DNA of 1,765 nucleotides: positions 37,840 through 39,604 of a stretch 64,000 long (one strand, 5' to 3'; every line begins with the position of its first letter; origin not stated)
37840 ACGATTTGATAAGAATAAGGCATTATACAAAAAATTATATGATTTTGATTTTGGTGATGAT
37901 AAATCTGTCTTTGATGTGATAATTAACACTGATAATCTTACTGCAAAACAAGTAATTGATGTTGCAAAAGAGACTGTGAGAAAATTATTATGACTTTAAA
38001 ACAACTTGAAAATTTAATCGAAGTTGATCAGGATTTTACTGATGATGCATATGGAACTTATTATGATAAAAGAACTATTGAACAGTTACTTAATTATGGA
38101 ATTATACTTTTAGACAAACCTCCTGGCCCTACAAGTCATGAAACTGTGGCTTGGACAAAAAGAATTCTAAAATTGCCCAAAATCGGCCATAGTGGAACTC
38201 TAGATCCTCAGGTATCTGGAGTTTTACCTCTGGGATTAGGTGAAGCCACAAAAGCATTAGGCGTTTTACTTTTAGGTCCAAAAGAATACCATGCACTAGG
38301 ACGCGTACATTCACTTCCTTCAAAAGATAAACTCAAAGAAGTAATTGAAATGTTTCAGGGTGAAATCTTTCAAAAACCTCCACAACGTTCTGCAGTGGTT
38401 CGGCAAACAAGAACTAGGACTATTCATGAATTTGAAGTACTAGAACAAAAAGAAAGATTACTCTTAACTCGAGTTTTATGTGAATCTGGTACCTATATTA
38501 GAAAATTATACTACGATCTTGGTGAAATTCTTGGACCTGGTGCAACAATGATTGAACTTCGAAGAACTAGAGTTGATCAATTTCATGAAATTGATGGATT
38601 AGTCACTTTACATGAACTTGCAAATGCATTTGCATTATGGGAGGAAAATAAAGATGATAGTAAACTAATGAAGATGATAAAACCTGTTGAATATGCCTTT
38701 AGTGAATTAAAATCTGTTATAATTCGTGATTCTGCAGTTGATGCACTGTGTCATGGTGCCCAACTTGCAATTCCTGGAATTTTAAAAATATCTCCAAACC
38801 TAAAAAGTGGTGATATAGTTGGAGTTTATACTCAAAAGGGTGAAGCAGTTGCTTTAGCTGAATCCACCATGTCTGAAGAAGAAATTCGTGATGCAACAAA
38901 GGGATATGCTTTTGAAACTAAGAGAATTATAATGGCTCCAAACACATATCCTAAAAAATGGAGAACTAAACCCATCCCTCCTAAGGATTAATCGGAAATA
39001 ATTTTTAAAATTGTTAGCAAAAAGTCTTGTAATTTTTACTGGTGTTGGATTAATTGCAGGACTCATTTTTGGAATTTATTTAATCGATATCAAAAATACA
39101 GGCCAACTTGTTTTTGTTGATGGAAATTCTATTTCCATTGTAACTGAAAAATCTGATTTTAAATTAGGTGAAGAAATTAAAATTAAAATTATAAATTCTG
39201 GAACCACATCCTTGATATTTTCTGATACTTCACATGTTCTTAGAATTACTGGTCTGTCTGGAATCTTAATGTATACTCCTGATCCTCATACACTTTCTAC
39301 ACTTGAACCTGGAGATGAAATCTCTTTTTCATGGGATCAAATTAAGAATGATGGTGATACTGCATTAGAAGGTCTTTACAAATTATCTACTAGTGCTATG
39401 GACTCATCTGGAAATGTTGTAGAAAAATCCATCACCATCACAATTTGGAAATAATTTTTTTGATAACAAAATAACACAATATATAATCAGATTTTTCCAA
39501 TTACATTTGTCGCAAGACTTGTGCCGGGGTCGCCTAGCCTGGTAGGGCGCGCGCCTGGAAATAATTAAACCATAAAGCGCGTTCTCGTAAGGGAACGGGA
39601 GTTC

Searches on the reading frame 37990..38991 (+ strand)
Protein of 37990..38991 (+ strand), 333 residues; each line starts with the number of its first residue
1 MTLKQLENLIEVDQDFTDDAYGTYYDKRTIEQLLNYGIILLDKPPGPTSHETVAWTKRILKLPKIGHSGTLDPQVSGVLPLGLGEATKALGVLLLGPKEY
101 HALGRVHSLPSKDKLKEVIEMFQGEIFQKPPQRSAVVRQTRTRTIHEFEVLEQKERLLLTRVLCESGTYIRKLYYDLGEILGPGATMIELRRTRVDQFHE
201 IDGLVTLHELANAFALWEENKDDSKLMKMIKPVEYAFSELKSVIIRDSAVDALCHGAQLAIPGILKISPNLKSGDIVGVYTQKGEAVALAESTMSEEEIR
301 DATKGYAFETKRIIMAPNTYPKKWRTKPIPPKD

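Call 8: search_protein_families(library=pfam, proteins=[window:37990-38991:+], max_evalue=0.01)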
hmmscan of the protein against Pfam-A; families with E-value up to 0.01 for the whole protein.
window:37990-38991:+ (333 aa): 5 families
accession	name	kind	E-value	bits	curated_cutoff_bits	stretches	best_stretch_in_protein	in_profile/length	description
PF01509.24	TruB_N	-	5e-25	89.1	27.3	1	57-170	1-149/149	TruB family pseudouridylate synthase (N terminal domain)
PF16198.10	TruB_C_2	-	2.3e-21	76.1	29.3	1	171-237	1-65/66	tRNA pseudouridylate synthase B C-terminal domain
PF01472.26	PUA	-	1.6e-19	70.1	24.8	1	242-314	2-74/74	PUA domain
PF08068.17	DKCLD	-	3.5e-12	46.7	27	1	2-53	7-58/58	DKCLD (NUC011) domain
PF21238.2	Pus10_C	-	9.2e-05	22.5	27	1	98-173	124-201/232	Pus10, C-terminal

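Call 13: find_related_loci(query=window:37990-38991:+, collection=genome_contigs, flank=10000)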
Query window:37990-38991:+ (333 aa) in genome_contigs; peptide patterns used: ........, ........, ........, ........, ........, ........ (x = any residue, [..] = any of these).
316 stretches matched a pattern; 261 encode a relative of the query (tblastn E <= 1e-3); the best 80 are kept; 80 distinct loci.
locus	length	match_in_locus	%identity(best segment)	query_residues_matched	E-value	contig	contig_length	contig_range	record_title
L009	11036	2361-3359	96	1-333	0e+0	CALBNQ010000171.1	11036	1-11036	MAG TPA_asm: uncultured archaeon isolate SRR5839047_bin.20_CONCOCT_v1.1_MAG genome assembly, contig: ERZ1030316.1212, wh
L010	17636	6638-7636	94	1-333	0e+0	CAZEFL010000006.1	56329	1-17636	MAG TPA_asm: uncultured Nitrosopumilaceae archaeon isolate SRP260945_co1_458 genome assembly, contig: NODE_673_length_56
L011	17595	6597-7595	93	1-333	0e+0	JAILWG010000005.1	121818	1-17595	MAG: Nitrosopumilus sp. isolate ECS24A2 ECS24A2_5, whole genome shotgun sequence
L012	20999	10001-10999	92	1-333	0e+0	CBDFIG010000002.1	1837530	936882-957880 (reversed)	MAG: Nitrosopumilus sp. isolate 41e30ba3-b6f6-43af-a9d5-697a66a5e9ae genome assembly, contig: contig_2, whole genome sho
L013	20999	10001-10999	92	1-333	0e+0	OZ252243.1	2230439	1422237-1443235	MAG: Nitrosopumilus sp. isolate 261fa32c-b83a-49a9-9c0f-98180899fe5a genome assembly, chromosome: 1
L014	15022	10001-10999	92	1-333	0e+0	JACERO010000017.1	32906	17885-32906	MAG: Nitrosopumilus sp. isolate HM_N NODE_13_length_32906_cov_9.63095_ID_3896, whole genome shotgun sequence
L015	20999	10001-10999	92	1-333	0e+0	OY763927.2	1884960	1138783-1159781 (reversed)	MAG: Nitrosopumilus sp. isolate e501d42f-d10b-4094-a589-3c4c61670bda genome assembly, chromosome: 1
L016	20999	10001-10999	92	1-333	0e+0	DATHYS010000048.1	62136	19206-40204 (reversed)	MAG TPA_asm: Nitrosopumilus sp. isolate SMAG_U16217 k141_141269, whole genome shotgun sequence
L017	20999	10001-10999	93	1-333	0e+0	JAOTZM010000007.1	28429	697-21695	MAG: Nitrosopumilus sp. isolate 21_July_SF_Bin12 21_July_SF_Bin12_scaffold_34_c1, whole genome shotgun sequence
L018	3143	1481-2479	92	1-333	0e+0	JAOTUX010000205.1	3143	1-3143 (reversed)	MAG: Nitrosopumilus sp. isolate 13_May_SF_Bin26 13_May_SF_Bin26_scaffold_35276_c1, whole genome shotgun sequence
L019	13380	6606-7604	92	1-333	0e+0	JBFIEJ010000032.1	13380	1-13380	MAG: Nitrosopumilus sp. isolate Mix_sand11.2021.09.D.78 k141_690561_length_13380_cov_21.8911, whole genome shotgun seque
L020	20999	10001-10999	91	1-333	0e+0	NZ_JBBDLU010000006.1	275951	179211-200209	MAG: Nitrosopumilus sp. isolate LejiaA_33_50 Lejia_A_53_length_275951_cov_31, whole genome shotgun sequence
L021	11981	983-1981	92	1-333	0e+0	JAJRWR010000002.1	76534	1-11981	MAG: archaeon isolate Dive96_bin2.279 k141_258110, whole genome shotgun sequence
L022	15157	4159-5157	90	1-333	0e+0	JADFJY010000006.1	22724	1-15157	MAG: Thaumarchaeota archaeon isolate B44T3L14 B44T3L14_NODE1240, whole genome shotgun sequence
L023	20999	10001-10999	92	1-333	0e+0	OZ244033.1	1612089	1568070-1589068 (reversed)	MAG: Nitrosopumilus sp. isolate 1ae46461-07d9-4201-ae73-64b79862995f genome assembly, chromosome: 1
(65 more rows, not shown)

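Call 46: search_protein_families(library=pfam, proteins=[L021:3980-4372:+, L021:4369-4743:-, L021:6943-8115:-, L021:8348-9673:+, L021:9882-10349:-, L021:10744-11154:-], max_evalue=0.01)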
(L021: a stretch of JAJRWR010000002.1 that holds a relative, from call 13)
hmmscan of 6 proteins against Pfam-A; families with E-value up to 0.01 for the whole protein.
L021:3980-4372:+ (130 aa): 0 families

L021:4369-4743:- (124 aa): 0 families

L021:6943-8115:- (390 aa): 8 families
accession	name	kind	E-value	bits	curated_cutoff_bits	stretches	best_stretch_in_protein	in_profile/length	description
PF01637.24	ATPase_2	-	7.7e-09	36.1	33.2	1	13-278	1-223/225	ATPase domain predominantly from Archaea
PF13173.12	AAA_14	-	1.6e-05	25.3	27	0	36-71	6-40/129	AAA domain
PF01978.25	TrmB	-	0.00017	21.8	25.6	1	320-376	6-62/68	Sugar-specific transcriptional regulator TrmB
PF00004.35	AAA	-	0.0003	21.7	21.2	1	125-208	18-103/131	ATPase family associated with various cellular activities (AAA)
PF09820.16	AAA-ATPase_like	-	0.00079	19.7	26.1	1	41-209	40-184/201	Predicted AAA-ATPase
PF01047.28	MarR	-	0.0069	16.7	24.6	0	320-370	1-51/59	MarR family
PF02602.20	HEM4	-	0.0093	15.6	27.5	0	51-128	2-68/231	Uroporphyrinogen-III synthase HemD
PF13401.12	AAA_22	-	0.0097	16.7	27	0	37-211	10-122/130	AAA domain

L021:8348-9673:+ (441 aa): 7 families
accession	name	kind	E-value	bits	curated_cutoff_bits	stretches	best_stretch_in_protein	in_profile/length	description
PF13191.12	AAA_16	-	1.4e-05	26.1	32.6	1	57-161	19-104/167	AAA ATPase domain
PF13401.12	AAA_22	-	0.00043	21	27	0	60-82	4-26/130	AAA domain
PF25213.1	HVO_A0261_N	-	0.00082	19.6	35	1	378-436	16-70/86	HVO_A0261 N-terminal domain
PF12802.13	MarR_2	-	0.0018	18.8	27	1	374-419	6-53/61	MarR family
PF14947.12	HTH_45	-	0.003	18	25.5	1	369-435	2-64/77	Winged helix-turn-helix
PF13173.12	AAA_14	-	0.0035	17.8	27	0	62-83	3-24/129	AAA domain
PF22168.2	DIP2311-like_C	-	0.0059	17.3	27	0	391-428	24-61/63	Transcriptional regulator DIP2311-like, C-terminal domain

L021:9882-10349:- (155 aa): 0 families

L021:10744-11154:- (136 aa): 1 family
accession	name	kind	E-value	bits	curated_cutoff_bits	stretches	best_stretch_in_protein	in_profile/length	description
PF01978.25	TrmB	-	2.1e-19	69.5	25.6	1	18-84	1-67/68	Sugar-specific transcriptional regulator TrmB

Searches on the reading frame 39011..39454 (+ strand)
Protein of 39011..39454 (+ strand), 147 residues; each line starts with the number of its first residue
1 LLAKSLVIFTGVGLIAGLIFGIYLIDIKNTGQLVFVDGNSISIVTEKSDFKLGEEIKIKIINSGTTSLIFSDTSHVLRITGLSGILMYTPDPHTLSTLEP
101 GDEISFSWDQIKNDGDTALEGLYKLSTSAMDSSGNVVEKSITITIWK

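Call 8: search_protein_families(library=pfam, proteins=[window:39011-39454:+], max_evalue=0.01)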
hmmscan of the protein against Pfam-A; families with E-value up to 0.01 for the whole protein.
window:39011-39454:+ (147 aa): 0 families

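Call 81: find_encoding_contigs(protein=window:39011-39454:+, flank=10000, max_places=10)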
Protein window:39011-39454:+ (147 aa): 14 contigs read that carry it; 10 places shown.
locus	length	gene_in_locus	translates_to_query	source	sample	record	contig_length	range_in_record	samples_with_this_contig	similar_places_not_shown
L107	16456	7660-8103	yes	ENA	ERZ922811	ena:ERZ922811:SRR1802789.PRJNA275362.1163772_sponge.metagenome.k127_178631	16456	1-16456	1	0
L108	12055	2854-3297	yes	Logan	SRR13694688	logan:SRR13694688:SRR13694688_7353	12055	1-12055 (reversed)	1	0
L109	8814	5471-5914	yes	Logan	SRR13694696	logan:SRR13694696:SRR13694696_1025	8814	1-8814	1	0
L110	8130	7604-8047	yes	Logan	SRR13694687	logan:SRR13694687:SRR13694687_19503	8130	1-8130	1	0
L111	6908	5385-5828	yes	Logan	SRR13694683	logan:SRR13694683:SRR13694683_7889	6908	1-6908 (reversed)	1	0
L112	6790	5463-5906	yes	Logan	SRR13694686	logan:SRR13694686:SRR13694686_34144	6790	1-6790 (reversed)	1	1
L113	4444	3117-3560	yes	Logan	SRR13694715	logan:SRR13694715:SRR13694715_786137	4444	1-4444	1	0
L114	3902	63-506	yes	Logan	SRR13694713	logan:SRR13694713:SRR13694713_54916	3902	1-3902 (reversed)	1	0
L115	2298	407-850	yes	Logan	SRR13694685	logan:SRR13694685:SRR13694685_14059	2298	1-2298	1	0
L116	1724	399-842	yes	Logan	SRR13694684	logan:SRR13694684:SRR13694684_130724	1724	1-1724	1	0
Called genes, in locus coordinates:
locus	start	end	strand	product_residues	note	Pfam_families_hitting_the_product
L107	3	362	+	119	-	?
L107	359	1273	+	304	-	PF02729:OTCace_N, PF00185:OTCace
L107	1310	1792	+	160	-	PF17144:Ribosomal_L5e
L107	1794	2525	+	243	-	PF00333:Ribosomal_S5, PF03719:Ribosomal_S5_C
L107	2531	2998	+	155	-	PF00327:Ribosomal_L30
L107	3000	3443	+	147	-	PF00828:Ribosomal_L27A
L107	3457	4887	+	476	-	PF10559:Plug_translocon, PF00344:SecY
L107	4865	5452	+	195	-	PF13207:AAA_17, PF13238:AAA_18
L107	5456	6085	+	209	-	PF01956:EMC3_TMCO1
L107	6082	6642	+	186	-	PF02224:Cytidylate_kin (faint), PF13189:Cytidylate_kin2, PF13238:AAA_18, PF13521:AAA_28 (weak), PF13671:AAA_33 (faint), PF01202:SKI (faint), PF13207:AAA_17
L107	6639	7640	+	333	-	PF08068:DKCLD, PF01509:TruB_N, PF16198:TruB_C_2, PF01472:PUA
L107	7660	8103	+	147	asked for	-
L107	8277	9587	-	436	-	PF01266:DAO, PF07992:Pyr_redox_2 (faint), PF06039:Mqo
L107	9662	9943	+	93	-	-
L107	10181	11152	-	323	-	PF00389:2-Hacid_dh, PF02826:2-Hacid_dh_C, PF03446:NAD_binding_2 (weak), PF07991:KARI_N (weak)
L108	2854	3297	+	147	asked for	-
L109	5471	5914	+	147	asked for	-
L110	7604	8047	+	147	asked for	-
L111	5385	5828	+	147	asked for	-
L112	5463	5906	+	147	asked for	-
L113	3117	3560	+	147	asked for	-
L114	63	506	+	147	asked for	-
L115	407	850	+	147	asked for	-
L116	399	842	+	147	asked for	-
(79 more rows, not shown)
